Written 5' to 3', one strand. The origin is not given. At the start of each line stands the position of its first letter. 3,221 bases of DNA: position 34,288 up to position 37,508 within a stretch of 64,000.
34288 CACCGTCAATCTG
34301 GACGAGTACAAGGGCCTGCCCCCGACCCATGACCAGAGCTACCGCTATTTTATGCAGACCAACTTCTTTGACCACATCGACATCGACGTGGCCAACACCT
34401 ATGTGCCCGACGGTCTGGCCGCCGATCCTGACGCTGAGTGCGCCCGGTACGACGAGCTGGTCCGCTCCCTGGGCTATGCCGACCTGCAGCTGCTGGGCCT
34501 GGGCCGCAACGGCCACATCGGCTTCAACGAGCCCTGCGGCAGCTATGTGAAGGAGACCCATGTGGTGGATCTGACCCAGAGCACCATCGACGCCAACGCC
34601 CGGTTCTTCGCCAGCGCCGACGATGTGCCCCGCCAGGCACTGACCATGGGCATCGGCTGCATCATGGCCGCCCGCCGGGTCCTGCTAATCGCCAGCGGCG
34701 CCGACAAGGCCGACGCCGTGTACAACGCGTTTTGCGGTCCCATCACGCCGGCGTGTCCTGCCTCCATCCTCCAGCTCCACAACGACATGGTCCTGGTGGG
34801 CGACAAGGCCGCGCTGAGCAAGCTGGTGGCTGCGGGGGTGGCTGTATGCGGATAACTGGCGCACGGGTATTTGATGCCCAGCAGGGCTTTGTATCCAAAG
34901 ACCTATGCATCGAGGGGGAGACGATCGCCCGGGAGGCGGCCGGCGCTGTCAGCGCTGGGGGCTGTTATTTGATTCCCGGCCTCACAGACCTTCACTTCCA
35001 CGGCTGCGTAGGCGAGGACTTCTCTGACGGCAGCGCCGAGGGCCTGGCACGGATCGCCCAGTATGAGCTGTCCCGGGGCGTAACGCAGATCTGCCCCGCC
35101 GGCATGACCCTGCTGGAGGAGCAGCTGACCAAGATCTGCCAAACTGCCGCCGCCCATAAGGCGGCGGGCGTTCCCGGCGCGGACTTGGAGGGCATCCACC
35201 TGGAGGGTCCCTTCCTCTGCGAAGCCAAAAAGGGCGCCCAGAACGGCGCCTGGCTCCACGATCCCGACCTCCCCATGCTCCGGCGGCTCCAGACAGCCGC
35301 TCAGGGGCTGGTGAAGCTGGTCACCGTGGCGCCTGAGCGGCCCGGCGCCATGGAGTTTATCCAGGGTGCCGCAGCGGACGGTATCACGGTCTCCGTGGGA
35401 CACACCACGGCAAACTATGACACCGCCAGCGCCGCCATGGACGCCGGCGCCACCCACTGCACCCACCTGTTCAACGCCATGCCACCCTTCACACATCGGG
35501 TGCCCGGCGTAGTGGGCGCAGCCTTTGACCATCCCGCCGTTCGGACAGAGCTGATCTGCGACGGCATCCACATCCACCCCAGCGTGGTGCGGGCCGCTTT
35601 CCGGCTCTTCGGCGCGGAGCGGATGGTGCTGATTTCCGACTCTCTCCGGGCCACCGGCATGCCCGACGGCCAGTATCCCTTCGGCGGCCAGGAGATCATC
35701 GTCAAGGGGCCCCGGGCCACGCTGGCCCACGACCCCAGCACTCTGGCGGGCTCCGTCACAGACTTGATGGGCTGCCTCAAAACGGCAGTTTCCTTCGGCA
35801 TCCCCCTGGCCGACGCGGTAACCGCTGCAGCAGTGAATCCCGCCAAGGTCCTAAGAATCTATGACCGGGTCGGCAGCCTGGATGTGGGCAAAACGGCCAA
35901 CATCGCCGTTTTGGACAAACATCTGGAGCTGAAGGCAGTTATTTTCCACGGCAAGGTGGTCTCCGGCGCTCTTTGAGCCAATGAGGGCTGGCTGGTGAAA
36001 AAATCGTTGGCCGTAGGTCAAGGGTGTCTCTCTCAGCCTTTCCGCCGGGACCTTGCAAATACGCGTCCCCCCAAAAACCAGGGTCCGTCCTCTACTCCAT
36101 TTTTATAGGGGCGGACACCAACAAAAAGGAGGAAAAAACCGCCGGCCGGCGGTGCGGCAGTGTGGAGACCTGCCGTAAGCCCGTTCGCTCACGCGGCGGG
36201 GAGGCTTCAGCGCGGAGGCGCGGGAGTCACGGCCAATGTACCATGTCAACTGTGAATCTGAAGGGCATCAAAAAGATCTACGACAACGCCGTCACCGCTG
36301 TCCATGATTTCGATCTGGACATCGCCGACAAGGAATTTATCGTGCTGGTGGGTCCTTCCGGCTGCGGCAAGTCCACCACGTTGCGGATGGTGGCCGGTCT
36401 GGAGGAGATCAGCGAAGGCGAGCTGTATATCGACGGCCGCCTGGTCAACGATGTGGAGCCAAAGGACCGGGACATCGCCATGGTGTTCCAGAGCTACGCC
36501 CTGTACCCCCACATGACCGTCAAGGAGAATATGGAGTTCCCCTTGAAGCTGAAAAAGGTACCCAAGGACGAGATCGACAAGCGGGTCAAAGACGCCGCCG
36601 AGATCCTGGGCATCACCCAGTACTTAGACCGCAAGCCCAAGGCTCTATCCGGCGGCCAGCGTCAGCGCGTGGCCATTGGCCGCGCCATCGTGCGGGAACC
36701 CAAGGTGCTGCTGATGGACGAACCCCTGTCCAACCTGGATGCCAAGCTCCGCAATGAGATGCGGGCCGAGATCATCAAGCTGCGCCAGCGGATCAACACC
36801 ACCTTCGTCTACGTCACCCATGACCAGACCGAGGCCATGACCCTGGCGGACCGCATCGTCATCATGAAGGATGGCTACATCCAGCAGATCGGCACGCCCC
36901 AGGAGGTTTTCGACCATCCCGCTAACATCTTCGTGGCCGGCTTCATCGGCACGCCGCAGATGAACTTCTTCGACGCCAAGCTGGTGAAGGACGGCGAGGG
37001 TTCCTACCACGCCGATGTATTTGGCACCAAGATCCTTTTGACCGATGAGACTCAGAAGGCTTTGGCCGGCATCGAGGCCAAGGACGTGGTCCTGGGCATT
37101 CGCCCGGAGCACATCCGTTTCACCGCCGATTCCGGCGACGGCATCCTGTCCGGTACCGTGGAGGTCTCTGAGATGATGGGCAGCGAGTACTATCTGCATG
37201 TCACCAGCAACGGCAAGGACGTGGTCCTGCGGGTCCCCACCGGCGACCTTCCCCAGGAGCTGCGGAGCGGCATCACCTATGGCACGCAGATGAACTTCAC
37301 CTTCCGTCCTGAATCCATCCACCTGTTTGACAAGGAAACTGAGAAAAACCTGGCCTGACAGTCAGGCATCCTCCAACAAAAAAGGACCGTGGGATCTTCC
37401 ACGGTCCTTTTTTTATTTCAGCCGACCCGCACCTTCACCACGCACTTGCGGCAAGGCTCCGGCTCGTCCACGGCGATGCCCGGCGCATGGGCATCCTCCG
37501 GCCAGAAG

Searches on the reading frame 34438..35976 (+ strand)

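Call 67: search_protein_families(library=pfam, proteins=[window:34438-35976:+], max_evalue=0.00001)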
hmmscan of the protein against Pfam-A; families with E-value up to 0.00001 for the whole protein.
window:34438-35976:+ (512 aa): 2 families
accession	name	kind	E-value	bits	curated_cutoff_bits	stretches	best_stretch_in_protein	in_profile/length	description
PF01979.26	Amidohydro_1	-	2.1e-19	70.4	25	1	177-508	1-345/345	Amidohydrolase family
PF07969.17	Amidohydro_3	-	1.5e-07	31.7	29.7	0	455-494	407-446/472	Amidohydrolase family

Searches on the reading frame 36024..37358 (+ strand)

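Call 67: search_protein_families(library=pfam, proteins=[window:36024-37358:+], max_evalue=0.00001)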
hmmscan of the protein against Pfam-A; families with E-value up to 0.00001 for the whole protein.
window:36024-37358:+ (444 aa): 3 families
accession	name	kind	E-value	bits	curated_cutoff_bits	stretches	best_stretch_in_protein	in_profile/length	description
PF00005.33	ABC_tran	-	1.1e-33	117.2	25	1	94-235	2-136/137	ABC transporter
PF17912.7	OB_MalK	-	4.6e-13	50.3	27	1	309-364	1-53/53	MalK OB fold domain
PF08402.16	TOBE_2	-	7.7e-12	45.6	21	1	357-435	1-76/76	TOBE domain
